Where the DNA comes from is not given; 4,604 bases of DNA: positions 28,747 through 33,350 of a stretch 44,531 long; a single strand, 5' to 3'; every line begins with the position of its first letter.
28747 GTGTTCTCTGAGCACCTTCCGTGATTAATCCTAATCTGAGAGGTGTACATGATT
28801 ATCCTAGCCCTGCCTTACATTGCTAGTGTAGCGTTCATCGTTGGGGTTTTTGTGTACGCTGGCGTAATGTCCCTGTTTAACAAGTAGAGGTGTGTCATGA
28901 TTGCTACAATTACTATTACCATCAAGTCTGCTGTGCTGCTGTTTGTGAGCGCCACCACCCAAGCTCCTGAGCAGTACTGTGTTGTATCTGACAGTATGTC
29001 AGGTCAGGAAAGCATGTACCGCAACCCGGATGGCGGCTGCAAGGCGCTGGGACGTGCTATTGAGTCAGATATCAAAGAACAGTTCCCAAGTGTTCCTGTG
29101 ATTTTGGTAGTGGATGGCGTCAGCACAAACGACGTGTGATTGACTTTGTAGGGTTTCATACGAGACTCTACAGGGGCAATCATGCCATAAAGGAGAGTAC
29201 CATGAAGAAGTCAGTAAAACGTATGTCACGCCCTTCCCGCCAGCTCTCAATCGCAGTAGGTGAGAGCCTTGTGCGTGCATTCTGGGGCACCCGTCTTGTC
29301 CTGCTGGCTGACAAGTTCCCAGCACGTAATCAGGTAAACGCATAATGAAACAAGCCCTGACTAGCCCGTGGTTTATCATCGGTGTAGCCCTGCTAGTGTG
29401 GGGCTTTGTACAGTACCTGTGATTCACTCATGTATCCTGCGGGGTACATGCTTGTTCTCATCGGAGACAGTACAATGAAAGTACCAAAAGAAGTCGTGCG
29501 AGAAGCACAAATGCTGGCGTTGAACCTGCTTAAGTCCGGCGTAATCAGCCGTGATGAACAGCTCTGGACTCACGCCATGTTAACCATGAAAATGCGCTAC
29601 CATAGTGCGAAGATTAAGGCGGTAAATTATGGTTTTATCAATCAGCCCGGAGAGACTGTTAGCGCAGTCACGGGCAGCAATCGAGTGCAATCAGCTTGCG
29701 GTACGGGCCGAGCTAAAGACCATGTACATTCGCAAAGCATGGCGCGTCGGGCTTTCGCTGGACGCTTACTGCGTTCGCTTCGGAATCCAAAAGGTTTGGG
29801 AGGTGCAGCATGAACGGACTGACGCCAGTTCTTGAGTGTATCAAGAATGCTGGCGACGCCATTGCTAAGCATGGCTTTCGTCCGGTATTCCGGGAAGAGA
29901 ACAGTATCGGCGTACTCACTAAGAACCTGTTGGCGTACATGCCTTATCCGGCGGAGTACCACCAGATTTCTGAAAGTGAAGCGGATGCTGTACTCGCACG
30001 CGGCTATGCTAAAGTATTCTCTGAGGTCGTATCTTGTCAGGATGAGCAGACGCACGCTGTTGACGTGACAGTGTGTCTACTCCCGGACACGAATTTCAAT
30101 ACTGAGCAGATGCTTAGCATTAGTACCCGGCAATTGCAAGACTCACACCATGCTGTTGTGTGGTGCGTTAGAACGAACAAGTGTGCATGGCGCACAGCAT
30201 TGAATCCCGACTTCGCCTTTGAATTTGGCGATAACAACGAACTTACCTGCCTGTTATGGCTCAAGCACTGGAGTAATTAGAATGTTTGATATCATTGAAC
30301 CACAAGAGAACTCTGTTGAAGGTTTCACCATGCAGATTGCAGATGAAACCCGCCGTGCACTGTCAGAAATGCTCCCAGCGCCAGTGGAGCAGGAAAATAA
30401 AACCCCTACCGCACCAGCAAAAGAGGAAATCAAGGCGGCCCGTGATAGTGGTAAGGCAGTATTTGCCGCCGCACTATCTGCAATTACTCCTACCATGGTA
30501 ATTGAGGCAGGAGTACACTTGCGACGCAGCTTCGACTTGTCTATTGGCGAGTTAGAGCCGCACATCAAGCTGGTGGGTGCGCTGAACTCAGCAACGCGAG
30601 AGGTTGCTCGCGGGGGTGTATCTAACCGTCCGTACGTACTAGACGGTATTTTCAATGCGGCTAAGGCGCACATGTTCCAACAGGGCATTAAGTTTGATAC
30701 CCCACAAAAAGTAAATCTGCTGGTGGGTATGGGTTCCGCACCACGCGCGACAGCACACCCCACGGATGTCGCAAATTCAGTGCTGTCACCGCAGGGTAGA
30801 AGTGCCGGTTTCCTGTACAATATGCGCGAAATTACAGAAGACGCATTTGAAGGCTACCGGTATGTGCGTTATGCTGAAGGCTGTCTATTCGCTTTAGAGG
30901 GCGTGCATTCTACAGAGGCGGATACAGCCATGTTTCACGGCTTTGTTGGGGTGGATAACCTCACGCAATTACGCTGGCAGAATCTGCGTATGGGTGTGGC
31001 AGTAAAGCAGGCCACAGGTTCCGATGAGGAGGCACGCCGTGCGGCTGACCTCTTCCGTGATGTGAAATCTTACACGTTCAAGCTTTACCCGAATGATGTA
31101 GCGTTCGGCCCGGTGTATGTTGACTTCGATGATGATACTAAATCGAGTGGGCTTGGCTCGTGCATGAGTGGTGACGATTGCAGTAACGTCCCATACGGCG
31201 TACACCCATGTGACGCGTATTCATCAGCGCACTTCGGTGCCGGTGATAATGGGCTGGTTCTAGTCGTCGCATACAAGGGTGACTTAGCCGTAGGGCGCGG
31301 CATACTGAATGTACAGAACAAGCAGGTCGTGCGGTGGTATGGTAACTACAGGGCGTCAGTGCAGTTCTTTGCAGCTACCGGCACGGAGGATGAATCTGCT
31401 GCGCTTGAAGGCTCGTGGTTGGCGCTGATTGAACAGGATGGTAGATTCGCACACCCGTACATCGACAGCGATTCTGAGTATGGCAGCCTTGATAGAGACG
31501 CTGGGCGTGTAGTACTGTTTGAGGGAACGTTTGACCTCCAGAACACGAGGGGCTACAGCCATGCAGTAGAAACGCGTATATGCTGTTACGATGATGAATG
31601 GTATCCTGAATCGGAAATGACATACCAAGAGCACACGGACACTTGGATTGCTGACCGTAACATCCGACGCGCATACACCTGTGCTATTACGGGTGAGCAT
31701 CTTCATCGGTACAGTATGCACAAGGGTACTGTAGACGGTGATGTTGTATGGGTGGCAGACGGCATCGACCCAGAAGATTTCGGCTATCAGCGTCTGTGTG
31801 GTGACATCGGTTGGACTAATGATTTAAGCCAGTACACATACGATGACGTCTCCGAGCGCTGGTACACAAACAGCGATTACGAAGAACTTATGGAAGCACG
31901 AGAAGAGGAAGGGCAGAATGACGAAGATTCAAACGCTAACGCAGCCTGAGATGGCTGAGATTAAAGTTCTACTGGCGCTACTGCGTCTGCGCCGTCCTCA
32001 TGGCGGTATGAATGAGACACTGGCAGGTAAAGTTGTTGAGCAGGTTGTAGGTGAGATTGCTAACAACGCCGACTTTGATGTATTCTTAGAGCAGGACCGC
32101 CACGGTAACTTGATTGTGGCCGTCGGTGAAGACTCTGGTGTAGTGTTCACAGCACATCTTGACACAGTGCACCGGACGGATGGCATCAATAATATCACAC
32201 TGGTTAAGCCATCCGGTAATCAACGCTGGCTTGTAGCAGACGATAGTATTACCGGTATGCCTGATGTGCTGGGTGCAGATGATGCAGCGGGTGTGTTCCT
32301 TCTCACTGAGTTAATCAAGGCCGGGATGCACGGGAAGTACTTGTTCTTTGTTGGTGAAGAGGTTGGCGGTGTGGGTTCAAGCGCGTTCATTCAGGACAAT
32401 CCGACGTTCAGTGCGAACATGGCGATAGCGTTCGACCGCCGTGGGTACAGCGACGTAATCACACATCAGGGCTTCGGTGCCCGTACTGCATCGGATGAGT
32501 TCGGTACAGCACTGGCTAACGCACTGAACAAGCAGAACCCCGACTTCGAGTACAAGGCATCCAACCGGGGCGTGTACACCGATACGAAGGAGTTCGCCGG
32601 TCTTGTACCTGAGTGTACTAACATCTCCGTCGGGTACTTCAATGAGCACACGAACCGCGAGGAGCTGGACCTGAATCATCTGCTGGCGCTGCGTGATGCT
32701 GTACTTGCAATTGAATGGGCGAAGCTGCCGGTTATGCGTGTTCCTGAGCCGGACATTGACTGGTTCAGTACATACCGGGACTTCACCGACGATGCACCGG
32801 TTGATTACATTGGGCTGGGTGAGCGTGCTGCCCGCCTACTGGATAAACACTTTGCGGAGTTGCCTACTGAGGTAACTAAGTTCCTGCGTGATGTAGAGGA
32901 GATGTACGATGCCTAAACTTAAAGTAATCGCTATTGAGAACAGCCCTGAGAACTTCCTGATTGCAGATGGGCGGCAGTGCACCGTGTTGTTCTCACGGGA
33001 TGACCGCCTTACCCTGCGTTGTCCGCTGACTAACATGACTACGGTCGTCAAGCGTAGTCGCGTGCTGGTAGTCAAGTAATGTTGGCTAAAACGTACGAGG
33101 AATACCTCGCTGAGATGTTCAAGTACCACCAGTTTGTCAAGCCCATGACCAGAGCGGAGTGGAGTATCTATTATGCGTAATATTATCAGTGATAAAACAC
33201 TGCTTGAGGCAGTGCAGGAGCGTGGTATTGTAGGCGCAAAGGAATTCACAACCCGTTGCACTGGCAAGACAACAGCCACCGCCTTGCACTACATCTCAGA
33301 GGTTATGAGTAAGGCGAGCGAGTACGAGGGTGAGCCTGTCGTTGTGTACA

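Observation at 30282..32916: Translationally coupled early pair: 555-aa orphan protein plus an intact M28-type zinc peptidase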

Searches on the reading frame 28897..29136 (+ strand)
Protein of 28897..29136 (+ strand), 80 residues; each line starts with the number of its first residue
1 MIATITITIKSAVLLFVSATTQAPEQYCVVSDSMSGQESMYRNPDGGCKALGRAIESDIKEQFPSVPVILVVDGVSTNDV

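Call 25: search_protein_families(library=phrogs, proteins=[window:28897-29136:+], max_evalue=0.001)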
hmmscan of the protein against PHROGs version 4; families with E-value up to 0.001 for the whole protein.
window:28897-29136:+ (80 aa): 1 family
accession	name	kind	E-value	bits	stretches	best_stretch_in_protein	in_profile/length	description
phrog_7036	-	unknown function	7.8e-20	71.9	1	1-80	1-87/87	-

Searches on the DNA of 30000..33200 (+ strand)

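Call 7: search_dna_similar(query=window:30000-33200:+, collection=phages, mode=near, max_rows=30)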
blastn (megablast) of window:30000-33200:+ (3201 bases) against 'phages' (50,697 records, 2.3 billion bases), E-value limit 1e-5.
No match.

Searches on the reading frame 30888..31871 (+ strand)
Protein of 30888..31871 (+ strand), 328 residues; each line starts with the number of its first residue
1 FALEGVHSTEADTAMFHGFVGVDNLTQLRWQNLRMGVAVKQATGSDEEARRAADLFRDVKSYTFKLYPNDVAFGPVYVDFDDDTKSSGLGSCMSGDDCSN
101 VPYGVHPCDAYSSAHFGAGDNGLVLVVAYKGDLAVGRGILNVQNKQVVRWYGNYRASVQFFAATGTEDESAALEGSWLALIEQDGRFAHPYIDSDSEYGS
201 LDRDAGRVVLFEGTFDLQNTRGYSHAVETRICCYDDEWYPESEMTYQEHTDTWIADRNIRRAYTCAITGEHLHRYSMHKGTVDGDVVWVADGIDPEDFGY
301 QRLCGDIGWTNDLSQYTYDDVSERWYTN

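Call 72: predict_structure(alignment_id=A4)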
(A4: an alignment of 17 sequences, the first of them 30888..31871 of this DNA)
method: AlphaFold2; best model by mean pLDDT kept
length: 328 residues; sequences in the alignment: 17
mean_pLDDT: 88.1   pTM: 0.66
mean pLDDT of the five models: 88.1, 85.6, 84.5, 83.2, 79.8
residues with pLDDT >= 90: 172; 70-90: 139; 50-70: 17; < 50: 0
segments of 3 or more residues with pLDDT < 50: none
pLDDT, mean of each block of 10 residues (from residue 1): 75 83 84 90 88 69 91 92 88 69 82 95 94 93 93 89 88 92 90 84 95 85 86 90 93 95 96 94 94 93 89 89 81
secondary structure, 60 per line:
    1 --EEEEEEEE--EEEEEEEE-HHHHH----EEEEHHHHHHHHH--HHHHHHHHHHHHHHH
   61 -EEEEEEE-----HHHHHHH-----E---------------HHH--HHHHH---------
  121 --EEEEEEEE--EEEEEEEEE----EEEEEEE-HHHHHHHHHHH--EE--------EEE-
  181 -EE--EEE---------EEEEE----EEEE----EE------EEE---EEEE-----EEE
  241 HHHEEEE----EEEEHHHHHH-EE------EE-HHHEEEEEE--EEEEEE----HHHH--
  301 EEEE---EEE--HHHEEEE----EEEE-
elements in order: E3-10 E13-20 H22-26 E31-34 H35-43 H46-60 E62-68 H74-80 H107-111 E123-130 E133-141 E146-152 H154-164 E177-179 E186-188 E198-202 E207-210 E223-225 E229-232 E238-240 E244-247 E252-255 H256-261 E277-282 E285-290 H295-298 E301-304 E308-310 E316-319 E324-327

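Call 75: fold_search(model_id=the predicted structure, library=pdb)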
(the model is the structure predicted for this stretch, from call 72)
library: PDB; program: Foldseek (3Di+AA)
matches with E <= 10: 447; with E <= 0.001: 0
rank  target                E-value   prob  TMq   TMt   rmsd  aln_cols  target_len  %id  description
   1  8e3s                  4.2e-02  0.44  0.16  0.11  11.8       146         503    8  CryoEM structure of yeast Arginyltransferase 1 (ATE1) (released 2023-04-26)
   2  7tif_L                6.1e-02  0.33  0.17  0.14  13.6       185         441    8  2.85 Angstroem crystal structure of Arginyltransferase 1 (ATE1) from Saccharomyces cerevisiae (released 2022-09-14)
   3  9ynv_N                8.7e-02  0.41  0.17  0.16   7.7       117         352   14  Histone Acetyl Transferase (HAT) module of ctSAGA (released 2025-12-03)
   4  3n7z_A                9.8e-02  0.33  0.19  0.17  16.5       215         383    9  Crystal structure of acetyltransferase from Bacillus anthracis (released 2010-06-16)
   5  2z3k_A                1.2e-01  0.60  0.21  0.28   5.7       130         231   16  complex structure of LF-transferase and rAF (released 2007-10-23)
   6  7wg1_B                1.3e-01  0.44  0.17  0.12  10.0       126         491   13  DVAA-KlAte1 (released 2022-09-14)
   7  7tif_J                1.6e-01  0.25  0.18  0.14  13.8       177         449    8  2.85 Angstroem crystal structure of Arginyltransferase 1 (ATE1) from Saccharomyces cerevisiae (released 2022-09-14)
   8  7tif_I                1.6e-01  0.25  0.17  0.13  11.7       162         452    9  2.85 Angstroem crystal structure of Arginyltransferase 1 (ATE1) from Saccharomyces cerevisiae (released 2022-09-14)
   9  8j6v_I                1.8e-01  0.23  0.16  0.12  12.7       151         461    9  Structure of yeast Arginyl-tRNA-protein transferase 1 (released 2023-06-07)
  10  8j6v_B                1.8e-01  0.23  0.16  0.13  11.0       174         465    9  Structure of yeast Arginyl-tRNA-protein transferase 1 (released 2023-06-07)
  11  8j6v_E                1.9e-01  0.20  0.17  0.13  11.4       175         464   10  Structure of yeast Arginyl-tRNA-protein transferase 1 (released 2023-06-07)
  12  2z3l_B                2.0e-01  0.35  0.20  0.27   9.7       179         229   12  complex structure of LF-transferase and peptide A (released 2007-10-23)
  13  7tif_D                2.2e-01  0.23  0.18  0.14  13.8       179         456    8  2.85 Angstroem crystal structure of Arginyltransferase 1 (ATE1) from Saccharomyces cerevisiae (released 2022-09-14)
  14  3frm_D                2.2e-01  0.14  0.15  0.19  15.4       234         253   11  The crystal structure of a functionally unknown conserved protein from Staphylococcus epidermidis ATCC 12228. (released 2009-01-27)
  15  2dpt_A                2.4e-01  0.41  0.20  0.27   5.9       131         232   18  Leucyl/phenylalanyl-tRNA-protein transferase complexed with puromycin (released 2007-01-02)
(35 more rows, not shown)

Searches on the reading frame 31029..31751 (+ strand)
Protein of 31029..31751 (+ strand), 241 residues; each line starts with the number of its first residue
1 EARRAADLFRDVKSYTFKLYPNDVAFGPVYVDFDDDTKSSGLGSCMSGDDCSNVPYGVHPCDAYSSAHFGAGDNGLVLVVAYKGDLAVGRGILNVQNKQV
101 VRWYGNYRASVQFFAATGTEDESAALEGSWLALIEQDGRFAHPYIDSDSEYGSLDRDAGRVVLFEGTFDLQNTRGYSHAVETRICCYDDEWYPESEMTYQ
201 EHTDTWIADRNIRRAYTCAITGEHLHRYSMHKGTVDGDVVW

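Call 48: find_homologous_proteins(query=A2, max_evalue=0.001)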
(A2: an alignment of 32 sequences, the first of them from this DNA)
Query A2 (32 sequences) (241 aa, profile of the alignment): 5 proteins with E <= 0.001 among 3539 candidates.
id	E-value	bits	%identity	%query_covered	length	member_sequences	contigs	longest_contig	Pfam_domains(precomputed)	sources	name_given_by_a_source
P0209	2.5e-56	209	26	72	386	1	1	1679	-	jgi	jgi:hypothetical protein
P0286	8.0e-43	165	41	67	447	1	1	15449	-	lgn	-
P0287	3.2e-25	107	28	28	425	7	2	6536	-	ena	-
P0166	9.7e-22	96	45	39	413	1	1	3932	-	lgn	-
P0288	2.4e-18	85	26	39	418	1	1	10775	-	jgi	jgi:hypothetical protein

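Call 50: find_encoding_contigs(protein=P0286, flank=6000, max_places=2)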
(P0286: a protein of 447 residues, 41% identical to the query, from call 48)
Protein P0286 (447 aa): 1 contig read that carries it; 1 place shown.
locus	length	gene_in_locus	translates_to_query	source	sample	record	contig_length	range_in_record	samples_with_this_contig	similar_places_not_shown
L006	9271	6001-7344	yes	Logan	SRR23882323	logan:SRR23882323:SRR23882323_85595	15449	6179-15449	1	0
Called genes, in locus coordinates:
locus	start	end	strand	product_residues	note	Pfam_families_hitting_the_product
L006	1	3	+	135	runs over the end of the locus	-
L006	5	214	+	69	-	PF04971:Phage_holin_2_1, PF16080:Phage_holin_2_3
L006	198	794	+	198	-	PF00959:Phage_lysozyme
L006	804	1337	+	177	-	-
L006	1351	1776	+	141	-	-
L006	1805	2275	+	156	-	-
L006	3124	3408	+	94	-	-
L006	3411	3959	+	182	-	-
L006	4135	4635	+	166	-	-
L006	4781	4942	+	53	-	-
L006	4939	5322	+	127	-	-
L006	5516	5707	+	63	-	-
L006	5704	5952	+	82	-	-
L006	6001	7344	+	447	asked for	-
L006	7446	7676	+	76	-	-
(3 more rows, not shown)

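Call 51: find_encoding_contigs(protein=P0288, flank=6000, max_places=2)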
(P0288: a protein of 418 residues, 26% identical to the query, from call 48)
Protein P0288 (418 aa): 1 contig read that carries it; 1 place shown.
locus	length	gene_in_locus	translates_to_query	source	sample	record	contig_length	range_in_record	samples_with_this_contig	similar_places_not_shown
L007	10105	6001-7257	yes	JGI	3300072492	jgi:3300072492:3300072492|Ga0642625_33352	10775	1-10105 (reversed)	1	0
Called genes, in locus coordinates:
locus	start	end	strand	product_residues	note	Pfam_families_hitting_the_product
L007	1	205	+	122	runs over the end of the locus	-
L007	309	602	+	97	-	-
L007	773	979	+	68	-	-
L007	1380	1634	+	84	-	-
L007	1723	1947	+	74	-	-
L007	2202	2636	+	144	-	-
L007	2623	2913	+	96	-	-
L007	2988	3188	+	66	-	-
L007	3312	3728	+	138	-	-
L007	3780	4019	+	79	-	-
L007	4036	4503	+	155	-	PF07291:MauE (weak), PF07681:DoxX, PF13564:DoxX_2 (weak)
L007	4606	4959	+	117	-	-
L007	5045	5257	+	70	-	-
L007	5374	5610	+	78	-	-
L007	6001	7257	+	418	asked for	-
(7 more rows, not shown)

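Call 52: find_encoding_contigs(protein=P0287, flank=6000, max_places=2)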
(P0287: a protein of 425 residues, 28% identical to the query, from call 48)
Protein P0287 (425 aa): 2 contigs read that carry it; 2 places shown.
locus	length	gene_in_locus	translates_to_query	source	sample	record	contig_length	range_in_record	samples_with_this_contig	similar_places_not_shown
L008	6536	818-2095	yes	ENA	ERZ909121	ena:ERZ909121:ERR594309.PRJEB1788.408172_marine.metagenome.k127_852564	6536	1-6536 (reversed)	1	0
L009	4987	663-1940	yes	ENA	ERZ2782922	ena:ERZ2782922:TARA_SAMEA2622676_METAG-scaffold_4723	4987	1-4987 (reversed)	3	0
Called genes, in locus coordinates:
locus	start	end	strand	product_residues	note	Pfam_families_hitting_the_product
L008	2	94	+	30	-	?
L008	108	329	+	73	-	-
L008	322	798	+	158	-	PF24240:DUF7448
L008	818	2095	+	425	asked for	-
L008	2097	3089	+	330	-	PF04389:Peptidase_M28 (weak)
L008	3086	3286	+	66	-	-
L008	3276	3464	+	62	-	-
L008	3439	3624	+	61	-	-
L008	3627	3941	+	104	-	-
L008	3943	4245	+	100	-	-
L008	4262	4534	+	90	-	-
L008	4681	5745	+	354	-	PF06067:DUF932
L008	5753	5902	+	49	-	-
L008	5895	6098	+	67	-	-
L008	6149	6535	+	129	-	?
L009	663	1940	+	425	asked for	-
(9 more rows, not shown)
